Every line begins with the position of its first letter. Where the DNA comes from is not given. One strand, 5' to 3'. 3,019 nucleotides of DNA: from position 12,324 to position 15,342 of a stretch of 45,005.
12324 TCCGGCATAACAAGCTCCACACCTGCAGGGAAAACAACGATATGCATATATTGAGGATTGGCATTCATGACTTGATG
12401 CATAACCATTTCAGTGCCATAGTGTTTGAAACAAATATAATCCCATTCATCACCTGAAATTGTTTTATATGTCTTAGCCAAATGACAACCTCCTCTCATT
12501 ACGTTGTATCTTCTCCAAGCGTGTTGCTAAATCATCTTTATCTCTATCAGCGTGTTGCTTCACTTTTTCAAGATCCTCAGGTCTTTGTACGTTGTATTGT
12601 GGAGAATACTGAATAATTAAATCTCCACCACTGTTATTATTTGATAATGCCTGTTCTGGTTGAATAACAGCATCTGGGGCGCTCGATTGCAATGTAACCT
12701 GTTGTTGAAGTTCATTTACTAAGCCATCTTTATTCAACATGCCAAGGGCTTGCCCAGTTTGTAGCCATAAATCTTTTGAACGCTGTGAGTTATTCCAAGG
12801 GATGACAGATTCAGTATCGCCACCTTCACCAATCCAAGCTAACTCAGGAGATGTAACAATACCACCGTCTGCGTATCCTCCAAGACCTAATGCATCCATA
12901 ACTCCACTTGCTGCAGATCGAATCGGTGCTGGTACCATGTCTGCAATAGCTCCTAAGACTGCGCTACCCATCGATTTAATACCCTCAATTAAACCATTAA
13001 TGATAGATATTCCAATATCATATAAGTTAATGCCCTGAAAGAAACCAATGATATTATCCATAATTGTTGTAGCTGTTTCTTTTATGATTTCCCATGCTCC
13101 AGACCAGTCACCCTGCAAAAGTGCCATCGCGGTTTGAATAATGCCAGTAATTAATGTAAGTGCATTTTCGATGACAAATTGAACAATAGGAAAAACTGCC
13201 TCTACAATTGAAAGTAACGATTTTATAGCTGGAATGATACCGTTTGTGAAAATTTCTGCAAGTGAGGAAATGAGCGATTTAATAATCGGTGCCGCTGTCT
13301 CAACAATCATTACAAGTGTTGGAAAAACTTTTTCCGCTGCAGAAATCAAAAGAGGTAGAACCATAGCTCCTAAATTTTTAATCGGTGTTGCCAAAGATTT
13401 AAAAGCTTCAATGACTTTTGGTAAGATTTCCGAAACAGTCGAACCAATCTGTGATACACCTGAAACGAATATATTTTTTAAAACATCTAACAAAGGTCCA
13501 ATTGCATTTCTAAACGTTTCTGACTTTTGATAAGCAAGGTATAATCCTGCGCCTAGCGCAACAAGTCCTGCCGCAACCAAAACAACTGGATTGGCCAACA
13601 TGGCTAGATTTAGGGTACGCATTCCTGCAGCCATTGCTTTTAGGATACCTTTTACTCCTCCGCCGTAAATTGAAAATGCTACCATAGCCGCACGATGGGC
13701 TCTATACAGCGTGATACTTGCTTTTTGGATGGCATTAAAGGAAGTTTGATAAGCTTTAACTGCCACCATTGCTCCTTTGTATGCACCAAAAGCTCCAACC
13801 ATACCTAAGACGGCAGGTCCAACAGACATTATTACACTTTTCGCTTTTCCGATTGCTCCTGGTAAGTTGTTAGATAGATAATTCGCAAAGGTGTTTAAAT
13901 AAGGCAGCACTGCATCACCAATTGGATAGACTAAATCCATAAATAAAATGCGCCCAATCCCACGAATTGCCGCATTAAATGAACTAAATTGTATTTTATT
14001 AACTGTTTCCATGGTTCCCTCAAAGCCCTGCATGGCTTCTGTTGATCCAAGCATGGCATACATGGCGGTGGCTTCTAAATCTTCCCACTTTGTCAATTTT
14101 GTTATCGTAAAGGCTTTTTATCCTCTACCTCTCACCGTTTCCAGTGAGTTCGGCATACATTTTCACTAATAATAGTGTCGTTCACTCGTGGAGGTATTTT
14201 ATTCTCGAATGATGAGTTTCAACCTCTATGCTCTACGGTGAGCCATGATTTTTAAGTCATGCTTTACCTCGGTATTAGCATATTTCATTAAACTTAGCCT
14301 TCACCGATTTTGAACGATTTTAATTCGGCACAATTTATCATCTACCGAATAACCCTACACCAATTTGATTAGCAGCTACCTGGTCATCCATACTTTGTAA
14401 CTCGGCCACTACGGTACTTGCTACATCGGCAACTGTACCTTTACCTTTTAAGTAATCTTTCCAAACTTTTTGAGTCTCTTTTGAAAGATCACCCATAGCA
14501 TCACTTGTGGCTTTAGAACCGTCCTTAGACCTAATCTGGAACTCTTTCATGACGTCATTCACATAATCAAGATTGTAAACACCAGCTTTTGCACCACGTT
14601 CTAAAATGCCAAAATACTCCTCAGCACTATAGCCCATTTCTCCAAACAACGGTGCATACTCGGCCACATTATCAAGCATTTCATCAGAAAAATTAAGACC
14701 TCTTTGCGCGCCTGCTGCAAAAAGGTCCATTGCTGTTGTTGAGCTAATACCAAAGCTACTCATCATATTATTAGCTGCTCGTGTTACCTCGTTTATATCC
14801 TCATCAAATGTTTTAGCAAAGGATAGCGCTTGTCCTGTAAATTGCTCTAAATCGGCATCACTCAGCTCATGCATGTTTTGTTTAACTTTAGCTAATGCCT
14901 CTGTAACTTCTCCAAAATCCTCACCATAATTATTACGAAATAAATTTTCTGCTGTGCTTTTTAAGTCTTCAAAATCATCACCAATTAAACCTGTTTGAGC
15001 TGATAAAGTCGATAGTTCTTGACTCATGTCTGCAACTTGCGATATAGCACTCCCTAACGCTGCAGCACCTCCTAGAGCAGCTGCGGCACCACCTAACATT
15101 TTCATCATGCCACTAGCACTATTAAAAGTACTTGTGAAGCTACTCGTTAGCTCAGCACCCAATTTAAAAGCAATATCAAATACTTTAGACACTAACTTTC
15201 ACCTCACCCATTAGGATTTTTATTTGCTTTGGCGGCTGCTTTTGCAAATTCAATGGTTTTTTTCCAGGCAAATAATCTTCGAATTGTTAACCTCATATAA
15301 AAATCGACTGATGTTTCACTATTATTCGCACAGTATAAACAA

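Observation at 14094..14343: Tape measure gene interrupted by a 250-nt element with group I intron hallmarks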

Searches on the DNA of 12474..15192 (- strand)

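Call 4: search_rna_families(source=window, start=13900, end=14550, threshold=evalue, max_evalue=10, show_alignments=5)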
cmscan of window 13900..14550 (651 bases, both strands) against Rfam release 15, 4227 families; matches with E-value up to 10: 5.
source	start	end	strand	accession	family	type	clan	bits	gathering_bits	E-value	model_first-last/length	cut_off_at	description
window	14131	14380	-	RF00028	Intron_gpI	Intron;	-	37.6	50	5.5e-08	1-253/253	no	Group I catalytic intron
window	14285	14451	+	RF01504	Afu_254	Gene; sRNA;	-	20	60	0.81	1-158/158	no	A. fumigatus sRNA Afu_254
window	14334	14366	-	RF02519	ToxI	Gene; antitoxin;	-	17.1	50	2.3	1-34/34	no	ToxI antitoxin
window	14437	14501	-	RF02557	CbSR1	Gene; sRNA;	-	12.9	146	7.9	1-112/112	no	Coxiella burnetii sRNA 1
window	14252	14296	-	RF00377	snoU6-53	Gene; snRNA; snoRNA; CD-box;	-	12.7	36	9.8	1-110/110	no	Small nucleolar RNA U6-53/MBII-28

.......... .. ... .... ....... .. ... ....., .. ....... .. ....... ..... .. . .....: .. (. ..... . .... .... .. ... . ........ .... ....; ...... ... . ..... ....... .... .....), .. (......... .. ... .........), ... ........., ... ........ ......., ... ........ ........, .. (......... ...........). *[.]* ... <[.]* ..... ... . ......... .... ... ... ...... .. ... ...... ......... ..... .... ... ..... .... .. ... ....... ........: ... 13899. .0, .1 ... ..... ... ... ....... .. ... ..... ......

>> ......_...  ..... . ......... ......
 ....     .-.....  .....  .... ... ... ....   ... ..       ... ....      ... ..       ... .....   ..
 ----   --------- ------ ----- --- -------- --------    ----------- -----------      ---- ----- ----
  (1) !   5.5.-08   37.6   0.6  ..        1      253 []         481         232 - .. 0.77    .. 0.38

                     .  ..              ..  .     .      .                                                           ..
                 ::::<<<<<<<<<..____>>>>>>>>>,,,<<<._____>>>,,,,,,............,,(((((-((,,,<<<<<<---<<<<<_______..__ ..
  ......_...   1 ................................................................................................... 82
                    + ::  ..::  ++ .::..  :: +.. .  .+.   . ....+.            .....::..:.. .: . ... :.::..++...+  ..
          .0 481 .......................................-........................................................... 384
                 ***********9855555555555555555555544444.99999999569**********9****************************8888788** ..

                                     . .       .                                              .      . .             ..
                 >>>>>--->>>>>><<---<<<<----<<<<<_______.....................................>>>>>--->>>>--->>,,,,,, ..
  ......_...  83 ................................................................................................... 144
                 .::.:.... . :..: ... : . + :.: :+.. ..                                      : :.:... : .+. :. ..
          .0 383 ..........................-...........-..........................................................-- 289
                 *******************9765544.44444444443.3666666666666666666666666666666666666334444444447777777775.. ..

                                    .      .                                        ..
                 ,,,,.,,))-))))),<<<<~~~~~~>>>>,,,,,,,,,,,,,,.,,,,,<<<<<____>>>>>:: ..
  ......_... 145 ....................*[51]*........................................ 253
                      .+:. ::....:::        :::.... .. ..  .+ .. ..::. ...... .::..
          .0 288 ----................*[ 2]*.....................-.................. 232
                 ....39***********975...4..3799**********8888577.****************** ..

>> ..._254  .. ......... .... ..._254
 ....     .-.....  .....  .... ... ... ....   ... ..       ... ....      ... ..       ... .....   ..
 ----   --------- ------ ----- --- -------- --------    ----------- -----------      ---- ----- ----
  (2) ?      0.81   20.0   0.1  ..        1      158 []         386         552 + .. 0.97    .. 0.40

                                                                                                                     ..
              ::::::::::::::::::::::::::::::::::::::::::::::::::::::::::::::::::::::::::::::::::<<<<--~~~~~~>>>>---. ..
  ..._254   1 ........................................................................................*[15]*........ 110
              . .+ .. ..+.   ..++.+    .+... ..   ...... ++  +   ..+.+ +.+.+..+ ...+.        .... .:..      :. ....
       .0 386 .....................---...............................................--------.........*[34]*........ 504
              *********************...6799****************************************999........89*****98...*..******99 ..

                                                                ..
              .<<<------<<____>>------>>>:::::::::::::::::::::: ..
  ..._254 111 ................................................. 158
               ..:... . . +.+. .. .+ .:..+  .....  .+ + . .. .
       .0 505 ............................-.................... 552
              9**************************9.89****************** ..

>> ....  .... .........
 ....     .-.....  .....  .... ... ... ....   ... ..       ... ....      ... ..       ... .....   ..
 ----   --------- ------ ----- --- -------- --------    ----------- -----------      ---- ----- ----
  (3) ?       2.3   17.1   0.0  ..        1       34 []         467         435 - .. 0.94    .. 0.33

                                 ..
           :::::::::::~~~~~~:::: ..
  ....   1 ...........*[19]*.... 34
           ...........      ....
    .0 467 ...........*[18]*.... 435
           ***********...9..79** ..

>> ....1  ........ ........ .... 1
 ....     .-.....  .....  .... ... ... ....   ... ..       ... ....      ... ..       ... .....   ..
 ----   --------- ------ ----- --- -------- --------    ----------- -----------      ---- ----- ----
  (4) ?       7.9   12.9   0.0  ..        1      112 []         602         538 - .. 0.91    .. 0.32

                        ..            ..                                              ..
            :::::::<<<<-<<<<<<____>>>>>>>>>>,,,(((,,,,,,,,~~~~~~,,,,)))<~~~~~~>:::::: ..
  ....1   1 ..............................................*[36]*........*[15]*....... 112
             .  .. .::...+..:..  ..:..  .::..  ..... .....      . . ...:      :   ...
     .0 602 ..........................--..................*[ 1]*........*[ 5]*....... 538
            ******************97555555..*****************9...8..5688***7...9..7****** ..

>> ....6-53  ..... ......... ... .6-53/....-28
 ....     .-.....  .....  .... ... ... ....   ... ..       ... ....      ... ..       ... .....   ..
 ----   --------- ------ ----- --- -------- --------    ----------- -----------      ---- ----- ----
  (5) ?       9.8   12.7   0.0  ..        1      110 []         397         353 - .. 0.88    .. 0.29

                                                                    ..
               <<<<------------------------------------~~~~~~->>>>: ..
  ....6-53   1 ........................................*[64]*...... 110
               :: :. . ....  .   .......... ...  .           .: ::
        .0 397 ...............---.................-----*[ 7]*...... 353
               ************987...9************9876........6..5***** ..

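Call 7: search_dna_similar(query=window:12474-15192:-, collection=phages, mode=near, max_rows=25)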
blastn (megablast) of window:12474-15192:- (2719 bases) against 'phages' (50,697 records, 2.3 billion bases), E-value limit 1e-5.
Records with a match: 13; places in all: 14; records where one place covers at least 80% of the query: 0.
Best place of each record, by identity: 90-95% 1; 80-90% 10; 60-80% 2.
By first word of the organism name: Staphylococcus 8; Clostridioides 2; Alicyclobacillus 1; Arcanobacterium 1; Bacillus 1.
By host as written in the record: Mammaliicoccus sciuri C6854 3; Staphylococcus pseudintermedius 1; Staphylococcus chromogenes 1; Staphylococcus aureus 1; Staphylococcus epidermidis S414 1; Alicyclobacillus acidoterrestris MMB007 1; Staphylococcus epidermidis 1; - 1; and 3 more.
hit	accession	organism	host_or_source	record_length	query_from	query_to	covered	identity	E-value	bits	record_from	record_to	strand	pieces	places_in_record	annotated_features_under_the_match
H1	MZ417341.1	Staphylococcus phage PG-2021_67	Mammaliicoccus sciuri C6854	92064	870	1097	8%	74.1%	4e-12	81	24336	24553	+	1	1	record has no annotation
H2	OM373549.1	Staphylococcus phage vB_SpsS-DH5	Staphylococcus pseudintermedius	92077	882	1097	8%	75.0%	8e-14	86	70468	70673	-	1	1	record has no annotation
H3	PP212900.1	Staphylococcus phage PT1-1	Staphylococcus chromogenes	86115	1025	1103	3%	82.7%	8e-9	69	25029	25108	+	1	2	hypothetical protein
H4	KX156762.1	Staphylococcus phage vB_SauS_IMEP5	Staphylococcus aureus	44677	1025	1100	3%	85.7%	4e-12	81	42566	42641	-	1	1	hypothetical protein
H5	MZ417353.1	Staphylococcus phage PG-2021_93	Staphylococcus epidermidis S414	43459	1021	1095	3%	86.8%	3e-13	84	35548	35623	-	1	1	record has no annotation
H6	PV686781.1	Alicyclobacillus phage MMB025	Alicyclobacillus acidoterrestris MMB007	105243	1027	1100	3%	87.8%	2e-14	88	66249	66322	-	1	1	hypothetical protein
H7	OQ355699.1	Staphylococcus phage vB_SepS_BE20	Staphylococcus epidermidis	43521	1021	1094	3%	86.7%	1e-12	82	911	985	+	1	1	hypothetical protein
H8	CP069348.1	Clostridioides phage pCD1602_4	water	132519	1022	1094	3%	85.1%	2e-10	75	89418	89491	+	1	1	record has no annotation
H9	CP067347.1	Clostridioides phage ES-S-0107-01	Clostridioides sp. ES-S-0107-01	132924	1022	1094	3%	85.1%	2e-10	75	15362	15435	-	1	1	record has no annotation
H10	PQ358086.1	Arcanobacterium phage TPWB06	Arcanobacterium sp.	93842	1028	1097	3%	88.6%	8e-14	86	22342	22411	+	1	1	tail length tape measure protein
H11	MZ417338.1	Staphylococcus phage PG-2021_4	Mammaliicoccus sciuri C6854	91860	1025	1094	3%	87.3%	4e-12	81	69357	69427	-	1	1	record has no annotation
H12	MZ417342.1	Staphylococcus phage PG-2021_68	Mammaliicoccus sciuri C6854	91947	1025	1094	3%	87.3%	4e-12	81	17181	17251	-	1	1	record has no annotation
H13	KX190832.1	Bacillus phage vB_BtS_BMBtp13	Bacillus thuringiensis BGSC 4R1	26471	1070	1114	2%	91.1%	5e-6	60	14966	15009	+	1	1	tape measure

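Call 8: search_dna_similar(query=window:14080-14360:-, collection=phages, mode=distant, max_rows=30, max_evalue=0.01)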
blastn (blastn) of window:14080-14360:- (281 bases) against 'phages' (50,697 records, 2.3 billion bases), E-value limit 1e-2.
Records with a match: 78; places in all: 89; records where one place covers at least 80% of the query: 4.
Best place of each record, by identity: 90-95% 4; 80-90% 19; 60-80% 55.
By first word of the organism name: Staphylococcus 38; Clostridium 16; Streptococcus 4; Clostridioides 4; uncultured 3; bajarodcaudo 2; Bacteriophage 2; Mammaliicoccus 2; Arcanobacterium 1; Bacillus 1; and 5 more.
By host as written in the record: Staphylococcus sp. 13; Clostridium perfringens 10; - 9; Staphylococcus aureus 4; Mammaliicoccus sciuri C6854 3; Staphylococcus epidermidis 3; Homo sapiens 2; Staphylococcus epidermidis C6869 2; and 30 more.
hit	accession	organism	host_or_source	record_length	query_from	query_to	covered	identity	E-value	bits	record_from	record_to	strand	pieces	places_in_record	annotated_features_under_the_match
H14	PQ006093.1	bajarodcaudo virus 2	Neotoma bryanti feces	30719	41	265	80%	75.3%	5e-30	137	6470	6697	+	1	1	hypothetical protein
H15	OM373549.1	Staphylococcus phage vB_SpsS-DH5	Staphylococcus pseudintermedius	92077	38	265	81%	72.7%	4e-24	116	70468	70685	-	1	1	record has no annotation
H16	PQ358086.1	Arcanobacterium phage TPWB06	Arcanobacterium sp.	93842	38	265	81%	72.3%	4e-24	116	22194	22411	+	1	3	hypothetical protein (x2) | tail length tape measure protein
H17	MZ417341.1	Staphylococcus phage PG-2021_67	Mammaliicoccus sciuri C6854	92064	38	265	81%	72.3%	4e-24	116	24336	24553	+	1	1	record has no annotation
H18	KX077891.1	Streptococcus phage phiJH1301-1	Streptococcus suis JH1301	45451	49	271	79%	68.1%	4e-12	78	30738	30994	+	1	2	none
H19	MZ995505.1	Clostridium phage vB_CpeP_PMQ04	Clostridium perfringens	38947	77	281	73%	73.0%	2e-22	111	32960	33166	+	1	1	hypothetical protein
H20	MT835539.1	Bacteriophage sp.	human fecal samples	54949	40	262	79%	65.9%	2e-8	65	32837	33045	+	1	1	record has no annotation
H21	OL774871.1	Streptococcus phage MissB1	Streptococcus mitis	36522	49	271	79%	65.3%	2e-8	65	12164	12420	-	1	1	none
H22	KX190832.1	Bacillus phage vB_BtS_BMBtp13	Bacillus thuringiensis BGSC 4R1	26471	78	281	73%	70.8%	3e-19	100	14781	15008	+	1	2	tape measure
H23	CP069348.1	Clostridioides phage pCD1602_4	water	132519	50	267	78%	65.1%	1e-4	53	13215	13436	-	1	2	record has no annotation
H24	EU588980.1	Clostridium phage phiCP39-O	Clostridium perfringens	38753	77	263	67%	73.7%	8e-21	106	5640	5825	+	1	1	hypothetical protein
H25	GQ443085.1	Clostridium phage phiCP26F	Clostridium perfringens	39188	77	263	67%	73.7%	8e-21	106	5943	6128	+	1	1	phi26F_gp6: hypothetical protein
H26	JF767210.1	Clostridium phage phiCP9O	Clostridium perfringens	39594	77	263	67%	73.7%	8e-21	106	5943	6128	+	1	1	hypothetical protein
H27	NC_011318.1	Clostridium phage phiCP39-O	Clostridium perfringens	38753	77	263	67%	73.7%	8e-21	106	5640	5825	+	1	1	HNH endonuclease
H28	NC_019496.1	Clostridium phage phiCP26F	Clostridium perfringens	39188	77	263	67%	73.7%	8e-21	106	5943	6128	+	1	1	phi26F_gp6: HNH endonuclease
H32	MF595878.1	Caldibacillus phage CBP1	Caldibacillus debilis GB1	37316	10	281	48%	82.4%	2e-9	132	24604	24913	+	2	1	hypothetical protein | TMP repeat containing protein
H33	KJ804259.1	Staphylococcus phage 6ec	Homo sapiens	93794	121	268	53%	72.7%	2e-15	89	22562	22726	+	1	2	tapemeasure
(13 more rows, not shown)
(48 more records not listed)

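Call 9: get_annotated_region(hit=H32, flank=3000)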
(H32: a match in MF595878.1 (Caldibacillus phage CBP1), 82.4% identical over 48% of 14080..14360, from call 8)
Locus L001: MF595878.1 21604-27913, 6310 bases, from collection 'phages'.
description: Caldibacillus phage CBP1, complete genome.
organism: Caldibacillus phage CBP1 (NCBI taxid 2036768)
taxonomy: Viruses; Duplodnaviria; Heunggongvirae; Uroviricota; Caudoviricetes
host: Caldibacillus debilis GB1; source: eutrophic marsh; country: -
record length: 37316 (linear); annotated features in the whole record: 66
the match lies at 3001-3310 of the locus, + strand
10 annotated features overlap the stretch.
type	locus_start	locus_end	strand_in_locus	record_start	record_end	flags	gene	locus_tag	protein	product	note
CDS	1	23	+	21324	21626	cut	-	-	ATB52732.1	hypothetical protein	-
CDS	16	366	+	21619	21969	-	-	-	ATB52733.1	tail-component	-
CDS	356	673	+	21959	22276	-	-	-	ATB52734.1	aminopeptidase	-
CDS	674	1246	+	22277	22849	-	-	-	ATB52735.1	major tail protein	-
CDS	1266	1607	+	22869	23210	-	-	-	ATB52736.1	hypothetical protein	-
CDS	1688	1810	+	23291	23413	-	-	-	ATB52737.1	hypothetical protein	-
CDS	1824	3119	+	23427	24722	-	-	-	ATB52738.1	hypothetical protein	-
CDS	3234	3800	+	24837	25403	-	-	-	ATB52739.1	TMP repeat containing protein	-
CDS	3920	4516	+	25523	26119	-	-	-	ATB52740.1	TMP repeat containing protein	-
CDS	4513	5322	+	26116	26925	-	-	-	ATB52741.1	minor structural protein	-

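Call 10: get_annotated_region(hit=H22, flank=3000)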
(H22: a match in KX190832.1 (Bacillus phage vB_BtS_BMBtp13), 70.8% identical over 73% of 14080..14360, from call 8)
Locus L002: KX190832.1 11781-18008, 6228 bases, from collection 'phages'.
description: Bacillus phage vB_BtS_BMBtp13, complete genome.
organism: Bacillus phage vB_BtS_BMBtp13 (NCBI taxid 1868825)
taxonomy: Viruses; Duplodnaviria; Heunggongvirae; Uroviricota; Caudoviricetes
host: Bacillus thuringiensis BGSC 4R1; source: -; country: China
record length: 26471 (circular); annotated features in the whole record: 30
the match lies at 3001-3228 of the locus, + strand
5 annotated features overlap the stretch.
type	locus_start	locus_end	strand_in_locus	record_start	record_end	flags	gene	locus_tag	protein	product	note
CDS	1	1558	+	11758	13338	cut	-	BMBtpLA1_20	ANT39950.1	tape measure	-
CDS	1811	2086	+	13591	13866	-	-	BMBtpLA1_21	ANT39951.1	tape measure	-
CDS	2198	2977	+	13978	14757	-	-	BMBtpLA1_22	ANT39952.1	HNH nuclease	-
CDS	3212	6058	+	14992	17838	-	-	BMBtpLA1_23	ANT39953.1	tape measure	-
CDS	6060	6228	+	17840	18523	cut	-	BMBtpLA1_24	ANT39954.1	hypothetical protein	-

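Call 11: get_annotated_region(hit=H16, flank=3000)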
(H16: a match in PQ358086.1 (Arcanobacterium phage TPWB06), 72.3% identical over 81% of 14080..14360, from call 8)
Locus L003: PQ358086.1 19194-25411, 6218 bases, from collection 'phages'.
description: Arcanobacterium phage TPWB06, complete genome.
organism: Arcanobacterium phage TPWB06 (NCBI taxid 3388604)
taxonomy: Viruses
host: Arcanobacterium sp.; source: Tabanus par; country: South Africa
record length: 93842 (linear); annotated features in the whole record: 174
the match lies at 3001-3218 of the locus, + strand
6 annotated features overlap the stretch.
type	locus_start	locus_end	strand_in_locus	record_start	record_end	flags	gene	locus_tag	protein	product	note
CDS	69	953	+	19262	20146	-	-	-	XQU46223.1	hypothetical protein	-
CDS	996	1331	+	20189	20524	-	-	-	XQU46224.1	head-tail adaptor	-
CDS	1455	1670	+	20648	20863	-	-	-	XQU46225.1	hypothetical protein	-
CDS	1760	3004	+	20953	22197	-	-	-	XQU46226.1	hypothetical protein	-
CDS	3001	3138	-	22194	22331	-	-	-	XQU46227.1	hypothetical protein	-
CDS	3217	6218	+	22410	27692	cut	-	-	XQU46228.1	tail length tape measure protein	-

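Call 12: get_annotated_region(hit=H33, flank=3000)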
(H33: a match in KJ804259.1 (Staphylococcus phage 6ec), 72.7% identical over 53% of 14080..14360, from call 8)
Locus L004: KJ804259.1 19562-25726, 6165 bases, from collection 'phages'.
description: Staphylococcus phage 6ec, complete genome.
organism: Staphylococcus phage 6ec (NCBI taxid 1500386)
taxonomy: Viruses; Duplodnaviria; Heunggongvirae; Uroviricota; Caudoviricetes; Sextaecvirus; Sextaecvirus sextaec
host: Homo sapiens; source: anterior nares; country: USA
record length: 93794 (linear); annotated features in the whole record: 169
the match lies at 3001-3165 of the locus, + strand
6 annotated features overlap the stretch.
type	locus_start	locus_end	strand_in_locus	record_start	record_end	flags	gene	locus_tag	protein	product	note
CDS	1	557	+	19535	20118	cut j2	-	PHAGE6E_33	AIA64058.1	tail assembly chaperone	-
CDS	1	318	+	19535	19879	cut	-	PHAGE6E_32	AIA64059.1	tail assembly chaperone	similar to tail tape measure chaperone protein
CDS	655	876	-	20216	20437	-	-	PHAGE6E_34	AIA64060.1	hypothetical protein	-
CDS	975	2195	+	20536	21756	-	-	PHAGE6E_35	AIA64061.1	minor tail protein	similar to phage tape measure protein, staphylococcal phage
CDS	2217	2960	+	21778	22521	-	-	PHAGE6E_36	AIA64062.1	HNH endonuclease domain protein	-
CDS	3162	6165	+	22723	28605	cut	-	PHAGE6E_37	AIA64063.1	tapemeasure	similar to bacteriophage tail protein or tail measure length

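Call 17: search_rna_families(sources=[L001, L002, L003, L004], threshold=evalue, max_evalue=0.01, show_alignments=0)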
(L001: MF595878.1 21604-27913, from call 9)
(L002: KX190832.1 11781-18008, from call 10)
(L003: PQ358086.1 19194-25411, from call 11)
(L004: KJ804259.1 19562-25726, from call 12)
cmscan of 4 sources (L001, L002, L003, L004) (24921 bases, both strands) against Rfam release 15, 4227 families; matches with E-value up to 0.01: 1.
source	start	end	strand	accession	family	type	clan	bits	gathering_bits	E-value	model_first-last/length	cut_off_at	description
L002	1546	1764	+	RF00028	Intron_gpI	Intron;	-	97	50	3.2e-24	1-253/253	no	Group I catalytic intron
